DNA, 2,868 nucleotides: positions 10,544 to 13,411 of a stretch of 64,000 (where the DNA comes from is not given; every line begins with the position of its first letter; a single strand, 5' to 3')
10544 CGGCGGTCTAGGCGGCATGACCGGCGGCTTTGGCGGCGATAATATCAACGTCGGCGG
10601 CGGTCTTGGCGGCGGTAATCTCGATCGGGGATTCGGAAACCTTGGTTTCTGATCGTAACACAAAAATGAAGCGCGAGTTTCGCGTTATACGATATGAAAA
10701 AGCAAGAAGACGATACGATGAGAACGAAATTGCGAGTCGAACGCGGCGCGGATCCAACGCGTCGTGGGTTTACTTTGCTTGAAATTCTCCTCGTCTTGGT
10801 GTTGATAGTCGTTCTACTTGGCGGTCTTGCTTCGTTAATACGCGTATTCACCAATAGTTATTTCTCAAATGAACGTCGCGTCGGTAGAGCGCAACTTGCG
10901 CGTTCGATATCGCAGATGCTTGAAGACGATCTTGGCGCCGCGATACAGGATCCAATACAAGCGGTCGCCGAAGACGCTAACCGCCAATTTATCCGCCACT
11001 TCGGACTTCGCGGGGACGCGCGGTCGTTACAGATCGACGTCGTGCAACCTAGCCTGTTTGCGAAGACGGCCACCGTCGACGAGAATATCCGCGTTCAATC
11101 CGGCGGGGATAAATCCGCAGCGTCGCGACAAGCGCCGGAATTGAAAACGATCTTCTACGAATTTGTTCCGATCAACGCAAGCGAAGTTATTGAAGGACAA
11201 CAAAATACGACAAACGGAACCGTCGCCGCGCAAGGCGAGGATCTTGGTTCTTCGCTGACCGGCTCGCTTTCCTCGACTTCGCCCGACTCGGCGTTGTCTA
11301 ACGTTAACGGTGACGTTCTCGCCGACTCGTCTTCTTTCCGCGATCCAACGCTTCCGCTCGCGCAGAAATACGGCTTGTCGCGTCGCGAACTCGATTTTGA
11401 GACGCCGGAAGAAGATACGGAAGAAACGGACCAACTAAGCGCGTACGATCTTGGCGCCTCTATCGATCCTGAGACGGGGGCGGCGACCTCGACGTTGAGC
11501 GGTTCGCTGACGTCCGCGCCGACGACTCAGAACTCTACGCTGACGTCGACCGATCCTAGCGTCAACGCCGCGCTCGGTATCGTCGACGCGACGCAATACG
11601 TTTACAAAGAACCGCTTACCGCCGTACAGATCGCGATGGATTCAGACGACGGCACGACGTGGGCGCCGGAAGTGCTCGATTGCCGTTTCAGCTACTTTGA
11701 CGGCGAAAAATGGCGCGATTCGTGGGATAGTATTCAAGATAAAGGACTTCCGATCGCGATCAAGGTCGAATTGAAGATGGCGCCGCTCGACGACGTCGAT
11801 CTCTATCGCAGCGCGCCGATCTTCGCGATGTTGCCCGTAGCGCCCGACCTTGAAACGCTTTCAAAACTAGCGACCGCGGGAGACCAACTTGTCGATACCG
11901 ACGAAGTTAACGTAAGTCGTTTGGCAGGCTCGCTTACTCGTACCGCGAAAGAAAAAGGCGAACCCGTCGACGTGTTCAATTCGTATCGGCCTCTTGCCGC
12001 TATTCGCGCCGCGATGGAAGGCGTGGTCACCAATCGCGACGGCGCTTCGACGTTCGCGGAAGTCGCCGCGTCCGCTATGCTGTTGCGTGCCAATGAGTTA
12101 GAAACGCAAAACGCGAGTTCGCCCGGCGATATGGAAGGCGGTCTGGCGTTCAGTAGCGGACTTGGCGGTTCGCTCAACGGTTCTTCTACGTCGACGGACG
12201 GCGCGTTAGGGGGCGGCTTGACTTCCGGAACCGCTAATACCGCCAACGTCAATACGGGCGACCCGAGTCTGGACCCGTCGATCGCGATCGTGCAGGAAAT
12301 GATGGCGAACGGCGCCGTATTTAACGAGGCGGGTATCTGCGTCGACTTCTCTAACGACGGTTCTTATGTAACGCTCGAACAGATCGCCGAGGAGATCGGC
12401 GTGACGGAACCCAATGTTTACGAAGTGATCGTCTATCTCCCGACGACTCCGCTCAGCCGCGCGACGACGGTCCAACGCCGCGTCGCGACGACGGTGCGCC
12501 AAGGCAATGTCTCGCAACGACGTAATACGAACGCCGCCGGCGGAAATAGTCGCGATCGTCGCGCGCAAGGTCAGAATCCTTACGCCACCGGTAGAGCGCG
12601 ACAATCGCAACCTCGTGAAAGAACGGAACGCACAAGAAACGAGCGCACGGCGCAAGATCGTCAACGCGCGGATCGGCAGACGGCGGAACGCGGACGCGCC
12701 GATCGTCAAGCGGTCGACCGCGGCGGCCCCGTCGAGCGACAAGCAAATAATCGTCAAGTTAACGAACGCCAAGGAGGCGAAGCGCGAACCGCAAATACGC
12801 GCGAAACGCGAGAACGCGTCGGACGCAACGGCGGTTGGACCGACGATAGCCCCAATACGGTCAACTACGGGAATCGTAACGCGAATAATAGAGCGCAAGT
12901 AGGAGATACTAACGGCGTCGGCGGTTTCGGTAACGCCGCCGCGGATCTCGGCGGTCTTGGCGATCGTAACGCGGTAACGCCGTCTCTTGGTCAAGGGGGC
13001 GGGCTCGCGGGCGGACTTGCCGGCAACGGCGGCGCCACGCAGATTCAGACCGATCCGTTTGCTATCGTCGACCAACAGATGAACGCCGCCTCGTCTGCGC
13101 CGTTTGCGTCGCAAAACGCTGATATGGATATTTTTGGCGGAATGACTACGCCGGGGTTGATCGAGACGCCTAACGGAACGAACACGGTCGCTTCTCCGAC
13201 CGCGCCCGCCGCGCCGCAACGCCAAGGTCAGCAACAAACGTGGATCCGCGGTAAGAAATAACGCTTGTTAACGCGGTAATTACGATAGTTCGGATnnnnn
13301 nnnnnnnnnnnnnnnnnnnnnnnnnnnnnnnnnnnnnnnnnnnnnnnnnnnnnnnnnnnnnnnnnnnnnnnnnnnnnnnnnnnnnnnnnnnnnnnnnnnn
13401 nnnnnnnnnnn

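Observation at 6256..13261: GspG-H-I-J-like pseudopilin operon with extreme low-complexity expansions and no other T2SS components nearby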

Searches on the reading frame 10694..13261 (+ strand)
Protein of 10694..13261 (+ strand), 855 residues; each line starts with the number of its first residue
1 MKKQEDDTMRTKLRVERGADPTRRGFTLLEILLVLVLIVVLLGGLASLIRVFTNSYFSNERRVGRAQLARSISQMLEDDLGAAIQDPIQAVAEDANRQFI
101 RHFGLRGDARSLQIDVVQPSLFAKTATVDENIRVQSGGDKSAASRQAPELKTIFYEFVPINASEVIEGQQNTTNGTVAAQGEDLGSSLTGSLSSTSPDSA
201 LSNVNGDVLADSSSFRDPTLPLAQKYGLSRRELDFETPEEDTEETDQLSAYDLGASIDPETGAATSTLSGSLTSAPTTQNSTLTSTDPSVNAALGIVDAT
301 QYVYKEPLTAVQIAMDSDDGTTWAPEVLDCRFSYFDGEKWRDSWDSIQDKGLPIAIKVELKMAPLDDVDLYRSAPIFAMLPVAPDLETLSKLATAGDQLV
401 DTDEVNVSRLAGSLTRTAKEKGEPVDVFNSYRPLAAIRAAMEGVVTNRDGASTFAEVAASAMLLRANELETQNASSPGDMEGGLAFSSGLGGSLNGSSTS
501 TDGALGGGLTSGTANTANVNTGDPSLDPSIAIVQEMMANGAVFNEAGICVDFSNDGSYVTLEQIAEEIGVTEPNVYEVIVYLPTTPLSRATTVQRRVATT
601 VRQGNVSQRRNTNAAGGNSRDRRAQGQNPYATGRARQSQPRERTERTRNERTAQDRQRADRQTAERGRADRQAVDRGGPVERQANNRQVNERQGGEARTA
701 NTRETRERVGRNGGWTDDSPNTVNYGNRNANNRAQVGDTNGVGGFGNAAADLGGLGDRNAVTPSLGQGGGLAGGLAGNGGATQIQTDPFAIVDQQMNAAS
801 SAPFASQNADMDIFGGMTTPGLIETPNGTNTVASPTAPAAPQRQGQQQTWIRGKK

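Call 8: search_protein_families(library=pfam, proteins=[window:10694-13261:+], max_evalue=0.1)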
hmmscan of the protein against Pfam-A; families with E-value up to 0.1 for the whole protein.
window:10694-13261:+ (855 aa): 2 families
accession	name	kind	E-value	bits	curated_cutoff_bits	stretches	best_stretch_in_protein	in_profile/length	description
PF11612.13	T2SSJ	-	2e-05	25.4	28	1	326-367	93-135/140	Type II secretion system (T2SS), protein J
PF07963.17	N_methyl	-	4.4e-05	23.3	21.2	1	23-45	4-26/27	Prokaryotic N-terminal methylation motif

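Call 9: search_protein_families(library=ncbifam, proteins=[window:10694-13261:+], max_evalue=0.1)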
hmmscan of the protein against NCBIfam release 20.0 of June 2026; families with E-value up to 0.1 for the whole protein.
window:10694-13261:+ (855 aa): 10 families
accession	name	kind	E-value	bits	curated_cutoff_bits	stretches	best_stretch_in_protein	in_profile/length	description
TIGR01708.2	typeII_sec_gspH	equivalog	9.3e-05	22.5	80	1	24-50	2-28/169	type II secretion system minor pseudopilin GspH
TIGR02532.1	IV_pilin_GFxxxE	domain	0.00025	20.8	16.3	1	23-44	1-22/24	prepilin-type N-terminal cleavage/methylation domain-containing protein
TIGR01711.1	gspJ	equivalog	0.00072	19.4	64.85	0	327-362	146-179/192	type II secretion system minor pseudopilin GspJ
NF041002.1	pilin_ComGF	equivalog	0.0037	17.5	80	1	24-55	2-33/139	competence type IV pilus minor pilin ComGF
NF007660.0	PRK10332.1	equivalog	0.0067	16.9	86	1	23-61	8-46/107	prepilin-type N-terminal cleavage/methylation domain-containing protein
NF040982.1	ComGD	equivalog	0.011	16.2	70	1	24-50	2-28/139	competence type IV pilus minor pilin ComGD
TIGR01710.1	typeII_sec_gspG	equivalog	0.021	14.8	88.85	1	24-62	1-32/134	type II secretion system major pseudopilin GspG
NF007848.0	PRK10557.1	equivalog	0.051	12.9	120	1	21-77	8-64/192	prepilin peptidase-dependent protein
NF040999.1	pilin_ComGC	equivalog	0.064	13.5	75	0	24-42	2-20/84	competence type IV pilus major pilin ComGC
NF007800.0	PRK10506.1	equivalog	0.082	12.7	158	0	22-42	7-27/163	prepilin peptidase-dependent protein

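Call 66: predict_structure(alignment_id=A6)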
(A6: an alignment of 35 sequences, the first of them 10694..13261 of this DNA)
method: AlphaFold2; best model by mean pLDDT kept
length: 855 residues; sequences in the alignment: 35
mean_pLDDT: 54.9   pTM: 0.47
mean pLDDT of the five models: 54.9, 54.6, 53.7, 52.8, 51.2
residues with pLDDT >= 90: 110; 70-90: 120; 50-70: 128; < 50: 497
segments of 3 or more residues with pLDDT < 50: 6-11, 97-99, 175-200, 202-204, 206-217, 219-222, 240-242, 247-249, 252-287, 291-308, 401-527, 539-549, 551-554, 593-628, 630-639, 675-719, 721-762, 764-787, 789-855
pLDDT, mean of each block of 10 residues (from residue 1): 50 51 72 95 95 85 86 91 63 51 82 85 67 72 68 92 65 49 41 41 46 45 76 71 49 45 35 36 42 41 42 56 92 95 90 93 90 83 70 72 37 33 36 45 41 43 42 37 35 34 36 40 46 53 43 61 92 93 65 45 43 39 42 42 63 85 78 49 37 36 37 37 36 36 34 34 39 35 37 35 33 35 36 38 36 37
secondary structure, 60 per line:
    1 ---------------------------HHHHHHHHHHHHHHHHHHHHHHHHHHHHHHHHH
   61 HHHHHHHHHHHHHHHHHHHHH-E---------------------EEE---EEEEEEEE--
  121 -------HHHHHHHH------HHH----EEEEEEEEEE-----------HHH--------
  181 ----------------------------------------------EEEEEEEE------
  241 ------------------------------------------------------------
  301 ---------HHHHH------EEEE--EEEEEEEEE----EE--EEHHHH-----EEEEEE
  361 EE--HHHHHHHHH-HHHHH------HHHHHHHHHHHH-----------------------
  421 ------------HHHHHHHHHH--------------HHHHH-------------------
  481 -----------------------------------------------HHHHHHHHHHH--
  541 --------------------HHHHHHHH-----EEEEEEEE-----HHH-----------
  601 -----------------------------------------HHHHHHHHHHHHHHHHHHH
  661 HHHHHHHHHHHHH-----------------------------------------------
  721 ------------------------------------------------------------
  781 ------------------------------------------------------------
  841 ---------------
elements in order (helices of 4 or more, strands of 3 or more residues): H28-81 E105-107 E111-118 H128-135 E149-158 E227-234 H310-314 E321-324 E327-335 H346-349 E355-362 H365-373 H375-379 H386-397 H433-442 H457-461 H528-538 H561-568 E574-581 H642-673
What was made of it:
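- On Modular pilins (pilin module plus folded effector module): 497 of 855 residues of J have pLDDT below 50 (call 66).
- J. The AlphaFold2 core has pLDDT 85-95 (call 66).
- Tried and rejected: In the model, the confident part of that segment (residues 561-581, pLDDT about 92) was taken to belong to the core (call 66).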

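Call 69: fold_search(model_id=the predicted structure, library=pdb)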
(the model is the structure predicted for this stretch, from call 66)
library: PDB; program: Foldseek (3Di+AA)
matches with E <= 10: 34; with E <= 0.001: 0
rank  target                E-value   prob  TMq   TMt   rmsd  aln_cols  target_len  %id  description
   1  5bw0_G                2.7e-01  0.66  0.05  0.25   2.6        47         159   19  The crystal structure of minor pseudopilin binary complex of XcpV and XcpW from the Type 2 secretion system of Pseudom (released 2016-07-20)
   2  7z0h_M                1.3e+00  0.07  0.04  0.12   9.7        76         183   14  Structure of yeast RNA Polymerase III-Ty1 integrase complex at 2.6 A (focus subunit AC40). (released 2023-04-05)
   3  9g8n_K                1.3e+00  0.06  0.05  0.09  28.5       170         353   14  80S-bound human Ski2-exosome complex (released 2024-10-16)
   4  6eu0_M                1.5e+00  0.04  0.04  0.10  11.1        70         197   10  RNA Polymerase III open pre-initiation complex (OC-PIC) (released 2018-01-17)
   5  9a1f_S                1.8e+00  0.23  0.04  0.17   2.9        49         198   22  Integrative structure of the XcpGHIJK pseudo pilus filament model of a type II secretion system (released 2021-06-18)
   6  6j0n_b                2.3e+00  0.01  0.03  0.06  15.2        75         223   11  Cryo-EM Structure of an Extracellular Contractile Injection System, baseplate in extended state, refined in C6 symmetr (released 2019-04-10)
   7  9irf_G                2.6e+00  0.01  0.03  0.07  14.2        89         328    8  Cryo-EM Structure of csy1-4 with crRNA (released 2026-01-14)
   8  7y1c_A                2.8e+00  0.09  0.04  0.06   8.5        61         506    6  CryoEM structure of Klebsiella phage Kp9 tail complex applied with C6 symmetry (released 2023-06-14)
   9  3k5i_A                2.8e+00  0.07  0.03  0.06  14.5        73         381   11  Crystal structure of N5-carboxyaminoimidazole synthase from aspergillus clavatus in complex with ADP and 5-aminoimadaz (released 2009-10-20)
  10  3k5i_B                3.0e+00  0.02  0.02  0.05  16.0        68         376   10  Crystal structure of N5-carboxyaminoimidazole synthase from aspergillus clavatus in complex with ADP and 5-aminoimadaz (released 2009-10-20)
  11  9iri_A                3.3e+00  0.01  0.03  0.07  13.4        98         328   10  Cryo-EM Structure of D-RNA (released 2026-01-14)
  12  9uf8_J                3.6e+00  0.01  0.04  0.09  16.6       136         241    7  The cryo-EM structure of 26S proteasome-Midnolin complex in the MA state (released 2025-09-10)
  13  3k5h_A                4.5e+00  0.02  0.02  0.05  15.9        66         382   11  Crystal structure of carboxyaminoimidazole ribonucleotide synthase from asperigillus clavatus complexed with ATP (released 2009-10-20)
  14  5fj8_M                5.1e+00  0.02  0.05  0.13   8.6        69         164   13  Cryo-EM structure of yeast RNA polymerase III elongation complex at 3. 9 A (released 2015-11-25)
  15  9jyz_j                5.8e+00  0.06  0.04  0.05   8.8        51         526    8  portal-tail complex of mature T7 (released 2024-12-11)
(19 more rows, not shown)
